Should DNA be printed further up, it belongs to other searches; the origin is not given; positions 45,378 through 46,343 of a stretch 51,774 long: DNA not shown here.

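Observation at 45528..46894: Abi_2/HEPN-like protein translationally coupled to a pol-beta nucleotidyltransferase-like protein (enlarged HEPN-MNT-type pair)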

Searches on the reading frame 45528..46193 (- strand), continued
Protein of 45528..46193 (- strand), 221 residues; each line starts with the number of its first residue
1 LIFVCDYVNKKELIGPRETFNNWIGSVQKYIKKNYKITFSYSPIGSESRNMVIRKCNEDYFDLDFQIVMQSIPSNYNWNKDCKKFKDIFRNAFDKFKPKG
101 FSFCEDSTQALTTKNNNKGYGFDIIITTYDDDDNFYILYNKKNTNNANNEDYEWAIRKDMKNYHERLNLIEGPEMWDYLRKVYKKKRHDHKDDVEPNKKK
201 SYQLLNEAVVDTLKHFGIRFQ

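Call 50: search_dna_similar(query=window:45528-46184:-, collection=phages, mode=protein, max_evalue=0.001)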
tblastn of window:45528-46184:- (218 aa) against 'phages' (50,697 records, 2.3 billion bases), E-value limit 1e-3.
Records with a match: 1; places in all: 1; records where one place covers at least 80% of the query: 1.
Best place of each record, by identity: <60% 1.
By first word of the organism name: phage 1.
By host as written in the record: - 1.
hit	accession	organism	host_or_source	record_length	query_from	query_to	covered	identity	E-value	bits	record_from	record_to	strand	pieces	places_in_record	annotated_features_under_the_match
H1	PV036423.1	phage NatCom_17901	human feces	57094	1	213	98%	30.8%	2e-21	97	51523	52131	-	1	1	hypothetical protein (x2)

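Call 52: get_annotated_region(hit=H1, flank=5000)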
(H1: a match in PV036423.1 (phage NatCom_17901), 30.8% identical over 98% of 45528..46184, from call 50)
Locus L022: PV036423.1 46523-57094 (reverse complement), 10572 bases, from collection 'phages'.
description: Phage NatCom_17901, complete genome.
organism: phage NatCom_17901 (NCBI taxid 3403543)
taxonomy: Viruses; Duplodnaviria; Heunggongvirae; Uroviricota; Caudoviricetes; Ca. Heliusvirales
host: -; source: human feces; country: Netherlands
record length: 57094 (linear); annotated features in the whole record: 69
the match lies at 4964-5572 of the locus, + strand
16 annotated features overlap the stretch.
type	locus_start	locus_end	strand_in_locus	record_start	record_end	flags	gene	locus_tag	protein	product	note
CDS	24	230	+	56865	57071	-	-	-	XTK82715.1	hypothetical protein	-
CDS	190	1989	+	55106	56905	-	-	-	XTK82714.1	hypothetical protein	-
CDS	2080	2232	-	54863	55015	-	-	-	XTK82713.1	hypothetical protein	-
CDS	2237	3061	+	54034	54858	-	-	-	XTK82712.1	hypothetical protein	-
CDS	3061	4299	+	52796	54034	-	-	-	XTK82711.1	hypothetical protein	-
CDS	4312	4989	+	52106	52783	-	-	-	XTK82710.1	hypothetical protein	-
CDS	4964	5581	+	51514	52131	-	-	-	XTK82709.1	hypothetical protein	-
CDS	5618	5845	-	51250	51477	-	-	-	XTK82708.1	hypothetical protein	-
CDS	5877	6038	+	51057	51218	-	-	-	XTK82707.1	hypothetical protein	-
CDS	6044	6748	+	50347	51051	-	-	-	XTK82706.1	hypothetical protein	-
CDS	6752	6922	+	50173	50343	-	-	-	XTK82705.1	hypothetical protein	-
CDS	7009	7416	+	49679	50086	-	-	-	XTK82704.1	hypothetical protein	-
CDS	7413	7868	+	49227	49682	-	-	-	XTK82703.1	anaerobic ribonucleotide reductase small subunit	-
CDS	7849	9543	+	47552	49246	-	-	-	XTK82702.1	anaerobic ribonucleoside reductase large subunit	-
CDS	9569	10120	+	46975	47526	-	-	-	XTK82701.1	thymidylate kinase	-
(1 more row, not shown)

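Call 55: search_protein_families(library=padloc, alignment_id=A3, max_evalue=0.01)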
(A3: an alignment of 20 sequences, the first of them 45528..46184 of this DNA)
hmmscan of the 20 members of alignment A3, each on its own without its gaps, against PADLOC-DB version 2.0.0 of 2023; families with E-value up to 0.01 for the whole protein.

A. member 1, window:45528-46184:- (218 aa): 2 families
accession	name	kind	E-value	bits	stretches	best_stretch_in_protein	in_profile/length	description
PDLC00787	Cyclase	-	3.4e-05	21.3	1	17-156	25-165/333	oligonucleotide-cyclase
PDLC00808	Cyclase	-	0.0017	15.7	1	14-136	29-149/325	oligonucleotide-cyclase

B. families by the number of members that match (of 20 scanned): 4 families
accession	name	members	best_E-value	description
PDLC00808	Cyclase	3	0.00041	oligonucleotide-cyclase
PDLC00823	Cyclase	1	2e-05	oligonucleotide-cyclase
PDLC00787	Cyclase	1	3.4e-05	oligonucleotide-cyclase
PDLC00822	Cyclase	1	4.1e-05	oligonucleotide-cyclase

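Call 56: search_protein_families(library=pfam, alignment_id=A3, max_evalue=0.1)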
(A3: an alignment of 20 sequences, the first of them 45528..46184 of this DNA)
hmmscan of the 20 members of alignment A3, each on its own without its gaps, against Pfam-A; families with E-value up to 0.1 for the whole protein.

A. member 1, window:45528-46184:- (218 aa): 1 family
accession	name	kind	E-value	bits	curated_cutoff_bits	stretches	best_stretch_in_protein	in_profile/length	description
PF08777.17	RRM_3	-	0.04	14.4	22.9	1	126-188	34-95/102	RNA binding motif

B. families by the number of members that match (of 20 scanned): 11 families
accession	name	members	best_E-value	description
PF03859.21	CG-1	2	0.0066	CG-1 domain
PF03445.19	DUF294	1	0.0023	Putative nucleotidyltransferase DUF294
PF07193.17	DUF1408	1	0.01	Protein of unknown function (DUF1408)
PF14317.12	YcxB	1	0.035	YcxB-like protein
PF08777.17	RRM_3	1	0.04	RNA binding motif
PF04616.20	Glyco_hydro_43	1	0.047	Glycosyl hydrolases family 43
PF11890.14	DUF3410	1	0.05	Domain of unknown function (DUF3410)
PF09166.15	Biliv-reduc_cat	1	0.051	Biliverdin reductase, catalytic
PF22346.2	CARDS_D3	1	0.053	ADP-ribosylating toxin CARDS, C-terminal beta-trefoil domain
PF00522.23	VPR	1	0.056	VPR/VPX protein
PF05771.16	Pox_A31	1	0.082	Poxvirus A31 protein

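Call 61: search_protein_representatives(alignment_id=A1)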
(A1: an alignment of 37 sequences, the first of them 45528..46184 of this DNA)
Query: 37 sequences, 217 profile positions. Proteins with E-value up to 0.001 (for the whole library): 709; up to 1e-10: 367; up to 1e-30: 24. The best 150 are listed.
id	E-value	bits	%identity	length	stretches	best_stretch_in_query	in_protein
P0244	2.3e-82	292.1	-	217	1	1-215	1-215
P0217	3.9e-76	271.8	-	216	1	1-213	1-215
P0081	8.2e-62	225.0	-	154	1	1-156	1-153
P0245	7.7e-50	185.8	-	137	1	94-216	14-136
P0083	1.5e-47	178.3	-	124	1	1-117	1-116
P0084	8.1e-44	166.1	-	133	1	1-104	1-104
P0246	1.0e-40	156.0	-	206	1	3-210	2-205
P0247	5.4e-40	153.6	-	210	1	1-214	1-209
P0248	9.3e-40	152.9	-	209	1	3-214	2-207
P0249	7.1e-39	150.0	-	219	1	3-215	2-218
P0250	8.1e-38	146.5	-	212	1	1-215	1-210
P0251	1.8e-37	145.4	-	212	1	3-214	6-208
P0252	1.2e-36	142.6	-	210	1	3-215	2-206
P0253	3.1e-36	141.4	-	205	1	1-212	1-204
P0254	1.9e-35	138.8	-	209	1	3-214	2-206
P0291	2.5e-23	99.1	-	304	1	5-212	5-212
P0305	4.6e-22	95.0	-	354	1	1-213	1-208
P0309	6.8e-22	94.5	-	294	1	4-211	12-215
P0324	6.6e-21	91.2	-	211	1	1-211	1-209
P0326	1.0e-20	90.6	-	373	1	1-210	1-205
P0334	3.1e-20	89.1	-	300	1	1-213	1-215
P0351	5.1e-19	85.1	-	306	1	3-214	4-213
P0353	6.4e-19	84.7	-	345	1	6-215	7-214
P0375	8.0e-18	81.2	-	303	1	1-215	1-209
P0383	1.9e-17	79.9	-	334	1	4-212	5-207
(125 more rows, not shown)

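Call 68: search_dna_similar(query=P0324, collection=phages, mode=protein, max_evalue=0.00001, max_rows=25)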
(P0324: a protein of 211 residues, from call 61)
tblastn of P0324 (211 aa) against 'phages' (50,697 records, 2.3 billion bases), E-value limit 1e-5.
Records with a match: 2; places in all: 2; records where one place covers at least 80% of the query: 2.
Best place of each record, by identity: <60% 2.
By first word of the organism name: Bacteriophage 1; phage 1.
By host as written in the record: - 2.
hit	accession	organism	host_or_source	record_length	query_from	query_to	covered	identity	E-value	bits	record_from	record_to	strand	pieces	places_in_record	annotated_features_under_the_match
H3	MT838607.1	Bacteriophage sp.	human fecal samples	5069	1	197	93%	34.0%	4e-16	82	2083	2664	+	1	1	record has no annotation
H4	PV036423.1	phage NatCom_17901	human feces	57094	1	179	85%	28.5%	3e-13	73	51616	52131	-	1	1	hypothetical protein (x2)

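Call 69: search_dna_similar(query=P0324, collection=plasmids, mode=protein, max_evalue=0.00001, max_rows=25)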
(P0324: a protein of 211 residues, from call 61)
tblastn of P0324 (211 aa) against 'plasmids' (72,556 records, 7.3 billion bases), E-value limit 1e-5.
No match.

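Call 70: get_annotated_region(hit=H3, flank=3000)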
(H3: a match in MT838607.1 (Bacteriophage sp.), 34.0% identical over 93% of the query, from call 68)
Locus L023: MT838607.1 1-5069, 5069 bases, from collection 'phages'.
description: UNVERIFIED: Bacteriophage sp. clone scaffold_8178 genomic sequence.
organism: Bacteriophage sp. (NCBI taxid 38018)
taxonomy: Viruses
host: -; source: human fecal samples; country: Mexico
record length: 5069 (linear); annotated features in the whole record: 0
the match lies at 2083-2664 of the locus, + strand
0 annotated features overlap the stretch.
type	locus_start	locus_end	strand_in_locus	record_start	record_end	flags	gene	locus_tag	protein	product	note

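Call 71: find_related_loci(query=P0324, collection=viral_contigs, flank=3000)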
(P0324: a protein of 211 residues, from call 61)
Query P0324 (211 aa) in viral_contigs; peptide patterns used: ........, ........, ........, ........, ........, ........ (x = any residue, [..] = any of these).
16 stretches matched a pattern; 5 encode a relative of the query (tblastn E <= 1e-3); 5 distinct loci.
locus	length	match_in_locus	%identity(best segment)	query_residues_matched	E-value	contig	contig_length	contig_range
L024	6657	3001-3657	44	2-210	2e-53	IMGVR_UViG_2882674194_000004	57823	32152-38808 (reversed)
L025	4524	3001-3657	41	2-210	3e-48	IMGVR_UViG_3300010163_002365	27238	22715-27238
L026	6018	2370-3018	41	2-207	5e-38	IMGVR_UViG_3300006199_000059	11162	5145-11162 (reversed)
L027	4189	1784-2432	41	2-207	5e-38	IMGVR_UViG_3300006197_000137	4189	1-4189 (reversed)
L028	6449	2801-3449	41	2-207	5e-38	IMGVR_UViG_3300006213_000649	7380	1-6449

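Call 79: fold_search(model_id=the predicted structure, library=viral)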
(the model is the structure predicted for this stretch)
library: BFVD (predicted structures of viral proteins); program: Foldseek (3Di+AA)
matches with E <= 10: 281; with E <= 0.001: 1
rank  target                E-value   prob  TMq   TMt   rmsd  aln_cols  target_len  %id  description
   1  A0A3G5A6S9            1.6e-05  1.00  0.57  0.35   5.3       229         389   13  Uncharacterized protein [Hyperionvirus sp.]
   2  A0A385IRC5            1.8e-02  1.00  0.33  0.29   4.2       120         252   14  (no name in the UniProt tables at hand)
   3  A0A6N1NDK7            1.8e-02  0.96  0.44  0.42   7.5       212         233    8  Putative ORFan [Tupanvirus deep ocean]
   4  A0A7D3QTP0            5.6e-02  0.85  0.29  0.32   6.3       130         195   14  LicD family protein [Fadolivirus FV1/VV64]
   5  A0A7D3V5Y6            5.6e-02  0.63  0.30  0.15   8.2       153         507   14  Bifunctional phosphorylcholine metabolism protein licd and glycosyltransferase domain [Fadolivirus FV1/VV64]
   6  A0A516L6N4            7.1e-02  0.35  0.30  0.09  11.7       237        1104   11  (no name in the UniProt tables at hand)
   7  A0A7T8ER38            8.0e-02  0.20  0.28  0.27  12.6       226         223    9  (no name in the UniProt tables at hand)
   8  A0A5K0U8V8            8.5e-02  0.25  0.29  0.11  16.1       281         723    8  Uncharacterized protein [Yasminevirus sp. GU-2018]
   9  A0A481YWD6            9.6e-02  0.54  0.29  0.30   5.9       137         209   12  LicD family protein [Marseillevirus LCMAC201]
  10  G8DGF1                1.2e-01  0.41  0.28  0.34   7.6       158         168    9  (no name in the UniProt tables at hand)
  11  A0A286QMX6            1.2e-01  0.41  0.22  0.37   9.1       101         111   14  Uncharacterized protein [Streptococcus phage P0095]
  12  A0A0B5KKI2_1          1.3e-01  0.10  0.16  0.04  16.6       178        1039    8  RNA-directed RNA polymerase L [Wuhan horsefly Virus]
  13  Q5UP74                1.6e-01  0.35  0.27  0.17   8.1       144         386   14  Uncharacterized protein L613 [Acanthamoeba polyphaga mimivirus]
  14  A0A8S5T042            1.9e-01  0.13  0.26  0.14  18.4       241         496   12  Uncharacterized protein [Myoviridae sp. ctWb16]
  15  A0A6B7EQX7            2.1e-01  0.08  0.16  0.23  11.5       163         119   10  (no name in the UniProt tables at hand)
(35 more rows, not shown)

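Call 92: list_cluster_members(proteins=[P0055, P0044, P0033, P0015, P0041, P0089, P0096, P0118, P0139, P0193])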
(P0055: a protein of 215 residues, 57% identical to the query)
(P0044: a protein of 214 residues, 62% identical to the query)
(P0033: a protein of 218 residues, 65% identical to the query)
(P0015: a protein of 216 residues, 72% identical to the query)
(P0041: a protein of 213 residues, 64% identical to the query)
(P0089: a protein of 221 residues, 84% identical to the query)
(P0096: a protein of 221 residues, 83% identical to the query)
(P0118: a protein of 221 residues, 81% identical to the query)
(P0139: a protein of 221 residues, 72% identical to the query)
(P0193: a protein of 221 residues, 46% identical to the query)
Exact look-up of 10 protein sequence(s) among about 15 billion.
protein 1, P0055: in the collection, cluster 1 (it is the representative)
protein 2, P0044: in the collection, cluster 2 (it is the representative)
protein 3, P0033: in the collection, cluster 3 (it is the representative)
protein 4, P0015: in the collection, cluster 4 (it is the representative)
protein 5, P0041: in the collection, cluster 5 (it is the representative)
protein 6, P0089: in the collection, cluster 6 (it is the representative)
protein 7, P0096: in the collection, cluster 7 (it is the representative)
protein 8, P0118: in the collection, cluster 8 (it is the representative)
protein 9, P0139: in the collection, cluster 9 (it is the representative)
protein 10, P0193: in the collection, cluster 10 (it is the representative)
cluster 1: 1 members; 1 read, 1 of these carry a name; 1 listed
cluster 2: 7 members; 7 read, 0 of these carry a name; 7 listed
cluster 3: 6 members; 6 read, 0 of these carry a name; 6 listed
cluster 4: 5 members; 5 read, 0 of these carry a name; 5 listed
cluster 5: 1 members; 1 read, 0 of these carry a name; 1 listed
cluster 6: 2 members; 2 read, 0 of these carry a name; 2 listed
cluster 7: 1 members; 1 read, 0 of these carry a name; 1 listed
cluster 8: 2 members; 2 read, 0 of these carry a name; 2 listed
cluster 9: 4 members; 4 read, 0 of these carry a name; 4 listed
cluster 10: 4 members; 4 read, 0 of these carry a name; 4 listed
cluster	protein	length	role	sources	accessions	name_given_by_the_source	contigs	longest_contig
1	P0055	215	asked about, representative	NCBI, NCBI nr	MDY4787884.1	MAG: hypothetical protein SO253_01035 [Bacilli bacterium] | hypothetical protein [Bacilli bacterium]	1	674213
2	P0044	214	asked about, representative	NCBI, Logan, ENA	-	-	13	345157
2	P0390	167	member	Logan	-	-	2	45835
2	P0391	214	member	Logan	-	-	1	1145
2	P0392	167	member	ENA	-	-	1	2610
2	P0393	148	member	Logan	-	-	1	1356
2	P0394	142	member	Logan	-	-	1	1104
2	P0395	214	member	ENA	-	-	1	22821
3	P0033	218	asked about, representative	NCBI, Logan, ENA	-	-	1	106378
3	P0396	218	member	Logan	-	-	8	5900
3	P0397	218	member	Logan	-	-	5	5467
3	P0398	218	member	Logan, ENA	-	-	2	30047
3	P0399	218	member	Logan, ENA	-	-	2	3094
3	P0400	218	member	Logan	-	-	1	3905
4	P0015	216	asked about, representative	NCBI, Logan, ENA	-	-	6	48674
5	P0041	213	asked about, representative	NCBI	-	-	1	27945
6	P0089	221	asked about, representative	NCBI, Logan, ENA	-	-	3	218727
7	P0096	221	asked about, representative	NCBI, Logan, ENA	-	-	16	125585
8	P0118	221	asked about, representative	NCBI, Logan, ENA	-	-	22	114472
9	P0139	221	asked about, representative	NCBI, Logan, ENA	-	-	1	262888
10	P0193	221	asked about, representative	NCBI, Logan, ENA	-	-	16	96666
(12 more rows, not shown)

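Call 93: search_protein_families(library=pfam, proteins=[P0291, P0305, P0309, P0326, P0334, P0351, P0353, P0375, P0383], max_evalue=0.01)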
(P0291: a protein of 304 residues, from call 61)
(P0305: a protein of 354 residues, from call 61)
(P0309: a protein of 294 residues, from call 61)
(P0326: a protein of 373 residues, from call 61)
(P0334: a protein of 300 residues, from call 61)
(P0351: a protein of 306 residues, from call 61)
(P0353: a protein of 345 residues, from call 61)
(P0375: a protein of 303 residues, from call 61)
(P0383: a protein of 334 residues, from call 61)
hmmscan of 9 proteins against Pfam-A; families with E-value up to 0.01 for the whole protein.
P0291 (304 aa): 0 families

P0305 (354 aa): 0 families

P0309 (294 aa): 0 families

P0326 (373 aa): 0 families

P0334 (300 aa): 1 family
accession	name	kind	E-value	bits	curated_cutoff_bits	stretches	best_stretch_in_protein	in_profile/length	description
PF05470.18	eIF-3c_N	-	0.0071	15.2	24.2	1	181-232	366-413/593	Eukaryotic translation initiation factor 3 subunit 8 N-terminus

P0351 (306 aa): 0 families

P0353 (345 aa): 0 families

P0375 (303 aa): 0 families

P0383 (334 aa): 3 families
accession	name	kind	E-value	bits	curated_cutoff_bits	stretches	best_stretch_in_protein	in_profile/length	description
PF14279.12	HNH_5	-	2e-10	40.9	27.5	1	249-297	1-49/56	HNH endonuclease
PF13395.12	HNH_4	-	1.6e-09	38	22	1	249-295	1-52/54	HNH endonuclease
PF01844.29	HNH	-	1.2e-08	35.4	21.4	1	249-292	1-45/47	HNH endonuclease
